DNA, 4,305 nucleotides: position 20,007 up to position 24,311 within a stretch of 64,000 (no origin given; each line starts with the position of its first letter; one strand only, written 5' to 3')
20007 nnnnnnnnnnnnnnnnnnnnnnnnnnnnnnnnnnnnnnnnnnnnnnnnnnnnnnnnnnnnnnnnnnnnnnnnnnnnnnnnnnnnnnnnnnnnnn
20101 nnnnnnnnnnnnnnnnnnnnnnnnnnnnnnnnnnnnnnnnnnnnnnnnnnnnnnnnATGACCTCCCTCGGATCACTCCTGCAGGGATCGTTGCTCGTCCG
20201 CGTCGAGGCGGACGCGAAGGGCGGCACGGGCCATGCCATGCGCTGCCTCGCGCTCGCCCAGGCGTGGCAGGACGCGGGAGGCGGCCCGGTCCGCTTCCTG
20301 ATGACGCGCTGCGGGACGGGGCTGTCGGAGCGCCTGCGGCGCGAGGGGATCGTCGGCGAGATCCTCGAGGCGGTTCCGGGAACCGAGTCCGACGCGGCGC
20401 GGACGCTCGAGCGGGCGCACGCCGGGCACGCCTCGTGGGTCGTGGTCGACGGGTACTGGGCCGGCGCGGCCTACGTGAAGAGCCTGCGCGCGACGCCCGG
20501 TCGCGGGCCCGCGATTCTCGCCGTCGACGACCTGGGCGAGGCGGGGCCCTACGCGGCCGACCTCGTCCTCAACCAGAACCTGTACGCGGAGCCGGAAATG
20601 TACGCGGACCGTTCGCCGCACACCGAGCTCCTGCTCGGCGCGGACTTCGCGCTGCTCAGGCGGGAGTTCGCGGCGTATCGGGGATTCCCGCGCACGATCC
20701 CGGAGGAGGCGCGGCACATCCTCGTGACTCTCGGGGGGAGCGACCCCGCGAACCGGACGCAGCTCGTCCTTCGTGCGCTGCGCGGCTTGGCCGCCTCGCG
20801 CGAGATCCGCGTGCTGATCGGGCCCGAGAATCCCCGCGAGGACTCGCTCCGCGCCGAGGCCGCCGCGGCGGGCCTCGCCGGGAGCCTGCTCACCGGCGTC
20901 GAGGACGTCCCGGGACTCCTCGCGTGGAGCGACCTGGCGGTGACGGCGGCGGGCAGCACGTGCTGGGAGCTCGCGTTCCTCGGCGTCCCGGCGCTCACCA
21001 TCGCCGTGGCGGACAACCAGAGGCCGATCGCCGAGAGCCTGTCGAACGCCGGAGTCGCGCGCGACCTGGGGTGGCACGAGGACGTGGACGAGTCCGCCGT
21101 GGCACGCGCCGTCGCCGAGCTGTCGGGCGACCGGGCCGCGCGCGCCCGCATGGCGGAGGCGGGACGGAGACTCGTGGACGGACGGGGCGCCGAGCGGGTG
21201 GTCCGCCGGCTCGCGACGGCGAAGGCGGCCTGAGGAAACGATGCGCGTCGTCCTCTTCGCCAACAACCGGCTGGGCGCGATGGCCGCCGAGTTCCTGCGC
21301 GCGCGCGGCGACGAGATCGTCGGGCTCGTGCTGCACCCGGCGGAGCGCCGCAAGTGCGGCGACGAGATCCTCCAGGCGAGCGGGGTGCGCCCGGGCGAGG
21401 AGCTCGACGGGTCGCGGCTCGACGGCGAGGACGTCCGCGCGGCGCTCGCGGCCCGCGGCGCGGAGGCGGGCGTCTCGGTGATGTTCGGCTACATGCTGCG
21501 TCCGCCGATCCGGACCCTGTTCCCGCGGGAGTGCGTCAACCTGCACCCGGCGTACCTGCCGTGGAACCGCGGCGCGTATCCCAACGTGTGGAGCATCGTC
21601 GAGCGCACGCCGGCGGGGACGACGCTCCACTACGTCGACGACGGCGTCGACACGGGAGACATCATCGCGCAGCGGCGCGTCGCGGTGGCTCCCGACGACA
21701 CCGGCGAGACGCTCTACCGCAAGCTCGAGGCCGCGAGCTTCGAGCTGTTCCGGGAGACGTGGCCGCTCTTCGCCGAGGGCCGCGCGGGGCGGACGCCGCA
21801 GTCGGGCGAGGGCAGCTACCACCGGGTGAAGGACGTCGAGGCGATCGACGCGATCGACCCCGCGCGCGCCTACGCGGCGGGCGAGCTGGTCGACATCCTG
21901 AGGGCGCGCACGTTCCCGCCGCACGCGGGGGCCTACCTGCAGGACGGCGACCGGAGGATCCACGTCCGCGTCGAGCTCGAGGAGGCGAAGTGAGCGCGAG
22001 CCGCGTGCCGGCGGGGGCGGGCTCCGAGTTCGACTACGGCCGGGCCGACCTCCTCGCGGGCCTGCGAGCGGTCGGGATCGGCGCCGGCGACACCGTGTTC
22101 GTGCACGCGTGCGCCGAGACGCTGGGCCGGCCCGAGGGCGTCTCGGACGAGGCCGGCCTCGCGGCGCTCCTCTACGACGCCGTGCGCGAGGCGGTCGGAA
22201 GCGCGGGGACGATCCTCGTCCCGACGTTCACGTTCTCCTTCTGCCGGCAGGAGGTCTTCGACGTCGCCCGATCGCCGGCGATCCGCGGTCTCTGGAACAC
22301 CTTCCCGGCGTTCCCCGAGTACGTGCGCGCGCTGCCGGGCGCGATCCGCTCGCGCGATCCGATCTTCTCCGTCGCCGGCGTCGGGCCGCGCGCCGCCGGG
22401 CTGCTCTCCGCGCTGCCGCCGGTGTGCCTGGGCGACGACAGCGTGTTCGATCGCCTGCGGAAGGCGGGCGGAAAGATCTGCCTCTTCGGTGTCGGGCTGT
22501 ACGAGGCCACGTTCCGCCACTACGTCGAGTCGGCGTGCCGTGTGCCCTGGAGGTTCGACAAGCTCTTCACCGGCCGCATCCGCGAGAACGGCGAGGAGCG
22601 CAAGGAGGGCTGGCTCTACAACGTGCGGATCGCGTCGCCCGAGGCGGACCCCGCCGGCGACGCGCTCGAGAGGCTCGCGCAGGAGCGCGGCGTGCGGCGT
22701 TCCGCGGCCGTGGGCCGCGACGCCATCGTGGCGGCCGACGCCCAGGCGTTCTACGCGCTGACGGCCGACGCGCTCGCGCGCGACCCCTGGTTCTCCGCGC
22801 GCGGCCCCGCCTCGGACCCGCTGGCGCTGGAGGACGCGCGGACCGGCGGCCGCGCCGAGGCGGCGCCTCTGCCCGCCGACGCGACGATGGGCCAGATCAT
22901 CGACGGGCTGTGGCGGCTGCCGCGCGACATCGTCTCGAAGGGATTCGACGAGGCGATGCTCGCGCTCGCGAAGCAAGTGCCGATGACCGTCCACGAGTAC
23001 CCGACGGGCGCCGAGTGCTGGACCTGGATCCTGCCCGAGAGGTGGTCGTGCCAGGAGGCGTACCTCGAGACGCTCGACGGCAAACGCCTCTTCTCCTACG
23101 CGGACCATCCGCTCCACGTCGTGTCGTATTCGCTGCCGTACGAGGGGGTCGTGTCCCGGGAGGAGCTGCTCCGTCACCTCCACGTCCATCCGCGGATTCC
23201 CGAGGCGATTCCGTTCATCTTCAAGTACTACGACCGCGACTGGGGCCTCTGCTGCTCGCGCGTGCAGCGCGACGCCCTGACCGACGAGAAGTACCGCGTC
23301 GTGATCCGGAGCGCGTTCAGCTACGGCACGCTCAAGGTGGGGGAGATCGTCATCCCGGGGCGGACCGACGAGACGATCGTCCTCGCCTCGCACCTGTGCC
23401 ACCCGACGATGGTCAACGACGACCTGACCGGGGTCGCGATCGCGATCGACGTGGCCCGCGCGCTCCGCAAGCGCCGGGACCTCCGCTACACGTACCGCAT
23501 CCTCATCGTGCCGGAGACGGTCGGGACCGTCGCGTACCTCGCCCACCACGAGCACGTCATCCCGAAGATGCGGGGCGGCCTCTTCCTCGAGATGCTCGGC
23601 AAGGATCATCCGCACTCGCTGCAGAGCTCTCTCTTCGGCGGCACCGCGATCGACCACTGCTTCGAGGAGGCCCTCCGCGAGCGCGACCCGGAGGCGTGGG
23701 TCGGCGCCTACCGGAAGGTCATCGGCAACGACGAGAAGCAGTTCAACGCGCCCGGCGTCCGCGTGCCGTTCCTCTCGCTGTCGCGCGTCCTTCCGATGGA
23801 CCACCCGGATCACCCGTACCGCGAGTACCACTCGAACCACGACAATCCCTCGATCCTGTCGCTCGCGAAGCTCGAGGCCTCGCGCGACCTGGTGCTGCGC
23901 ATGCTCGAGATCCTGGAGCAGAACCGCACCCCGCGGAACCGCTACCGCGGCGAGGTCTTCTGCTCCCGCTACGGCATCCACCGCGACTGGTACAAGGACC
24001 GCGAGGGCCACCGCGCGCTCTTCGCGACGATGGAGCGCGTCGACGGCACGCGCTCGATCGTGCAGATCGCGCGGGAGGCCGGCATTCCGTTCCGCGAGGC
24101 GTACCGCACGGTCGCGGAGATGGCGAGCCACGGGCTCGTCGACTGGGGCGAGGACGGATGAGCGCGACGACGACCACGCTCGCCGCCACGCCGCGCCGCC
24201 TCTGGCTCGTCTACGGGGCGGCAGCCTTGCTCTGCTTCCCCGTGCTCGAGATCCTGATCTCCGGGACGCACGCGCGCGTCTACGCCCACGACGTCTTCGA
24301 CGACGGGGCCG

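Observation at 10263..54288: A 42-kb, ~36-gene single-strand polysaccharide operon stitched together by overlapping stop/start codons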

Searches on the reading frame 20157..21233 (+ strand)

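Call 7: search_protein_families(library=pfam, proteins=[window:20157-21233:+], max_evalue=0.001)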
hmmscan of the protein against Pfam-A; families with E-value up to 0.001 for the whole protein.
window:20157-21233:+ (358 aa): 1 family
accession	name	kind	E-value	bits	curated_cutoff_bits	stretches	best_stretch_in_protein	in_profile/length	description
PF04101.22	Glyco_tran_28_C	-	1.6e-07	31.9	22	1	189-335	2-153/166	Glycosyltransferase family 28 C-terminal domain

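Call 71: search_protein_families(library=ncbifam, proteins=[window:20157-21233:+], max_evalue=1e-10)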
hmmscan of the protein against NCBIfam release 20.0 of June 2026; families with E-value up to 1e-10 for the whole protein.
window:20157-21233:+ (358 aa): 2 families
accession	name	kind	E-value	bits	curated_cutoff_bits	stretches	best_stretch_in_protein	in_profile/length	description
TIGR03590.1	PseG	equivalog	1.3e-51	175.8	153.55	1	12-295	3-280/280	UDP-2,4-diacetamido-2,4,6-trideoxy-beta-L-altropyranose hydrolase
TIGR01133.1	murG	equivalog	1.7e-11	43.8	250.25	1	183-349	181-350/353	undecaprenyldiphospho-muramoylpentapeptide beta-N-acetylglucosaminyltransferase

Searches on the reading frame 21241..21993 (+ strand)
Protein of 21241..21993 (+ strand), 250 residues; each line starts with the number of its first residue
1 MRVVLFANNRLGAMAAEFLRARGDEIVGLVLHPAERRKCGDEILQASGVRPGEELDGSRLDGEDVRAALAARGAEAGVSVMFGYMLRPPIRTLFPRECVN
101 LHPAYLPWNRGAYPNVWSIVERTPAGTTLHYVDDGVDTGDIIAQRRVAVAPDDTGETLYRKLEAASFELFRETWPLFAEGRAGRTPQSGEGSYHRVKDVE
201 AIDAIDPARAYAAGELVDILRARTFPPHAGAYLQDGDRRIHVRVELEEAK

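Call 7: search_protein_families(library=pfam, proteins=[window:21241-21993:+], max_evalue=0.001)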
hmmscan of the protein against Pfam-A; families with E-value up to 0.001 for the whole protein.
window:21241-21993:+ (250 aa): 2 families
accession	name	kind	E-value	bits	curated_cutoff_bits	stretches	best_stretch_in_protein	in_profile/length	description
PF00551.24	Formyl_trans_N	-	4.9e-20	72.5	26.1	1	55-168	61-175/181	Formyl transferase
PF18216.6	N_formyltrans_C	-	1.3e-14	54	25.8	1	198-247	1-51/52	N-formyltransferase dimerization C-terminal domain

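Call 71: search_protein_families(library=ncbifam, proteins=[window:21241-21993:+], max_evalue=1e-10)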
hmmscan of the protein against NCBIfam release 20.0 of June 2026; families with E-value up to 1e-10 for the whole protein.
window:21241-21993:+ (250 aa): 5 families
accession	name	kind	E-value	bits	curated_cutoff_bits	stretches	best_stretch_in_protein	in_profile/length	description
NF005755.0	PRK07579.1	equivalog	4.2e-31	108.6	238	1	97-249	87-240/245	dTDP-4-amino-4,6-dideoxyglucose formyltransferase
NF005414.0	PRK06988.1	equivalog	6.5e-25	87.7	316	1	1-242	3-244/311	formyltransferase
NF005998.1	PRK08125.1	equivalog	1.7e-20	73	777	1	1-242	1-242/649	bifunctional UDP-4-amino-4-deoxy-L-arabinose formyltransferase/UDP-glucuronic acid oxidase ArnA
TIGR00460.1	fmt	equivalog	7.8e-20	71.2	201.5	1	73-197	79-206/315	methionyl-tRNA formyltransferase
TIGR00639.1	PurN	equivalog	3.7e-15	55.9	150.1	1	74-181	78-188/192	phosphoribosylglycinamide formyltransferase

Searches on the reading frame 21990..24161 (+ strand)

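Call 7: search_protein_families(library=pfam, proteins=[window:21990-24161:+], max_evalue=0.001)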
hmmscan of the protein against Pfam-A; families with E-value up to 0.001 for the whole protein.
window:21990-24161:+ (723 aa): 4 families
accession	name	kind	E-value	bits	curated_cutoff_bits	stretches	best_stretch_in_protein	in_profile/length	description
PF16254.10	DUF4910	-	1.2e-65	221.3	26.6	1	303-645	3-247/247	Domain of unknown function (DUF4910)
PF02522.19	Antibiotic_NAT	-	1.8e-28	100.2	25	1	55-262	13-231/232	Aminoglycoside 3-N-acetyltransferase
PF09940.16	DUF2172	-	7.9e-28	97.1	27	1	352-441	2-91/92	Domain of unknown function (DUF2172)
PF04389.22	Peptidase_M28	-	0.00011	22.5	21.3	1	455-637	6-191/193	Peptidase family M28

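Call 13: search_protein_families(library=ncbifam, proteins=[window:21990-24161:+], max_evalue=0.01)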
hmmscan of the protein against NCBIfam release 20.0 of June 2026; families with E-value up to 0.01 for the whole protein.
window:21990-24161:+ (723 aa): 5 families
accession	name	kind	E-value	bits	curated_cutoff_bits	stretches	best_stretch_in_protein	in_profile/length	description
NF033082.0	AAC_3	equivalog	2.4e-21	76.3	270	1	18-199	3-191/262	aminoglycoside 3-N-acetyltransferase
NF033081.0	AAC_3_IV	equivalog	1.1e-18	67.5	420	1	19-268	2-232/252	AAC(3)-IV family aminoglycoside N-acetyltransferase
NF033080.0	AAC_3_II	subfamily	9.1e-13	48.3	480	1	18-186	4-179/268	AAC(3)-II family aminoglycoside N-acetyltransferase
NF033180.1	AAC_3_VIII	exception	4.4e-12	45.8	560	1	18-186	16-192/286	aminoglycoside N-acetyltransferase AAC(3)-VIII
NF033612.0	AAC_3_VIa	exception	1.9e-09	37.2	675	1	15-242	19-256/298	aminoglycoside N-acetyltransferase AAC(3)-VIa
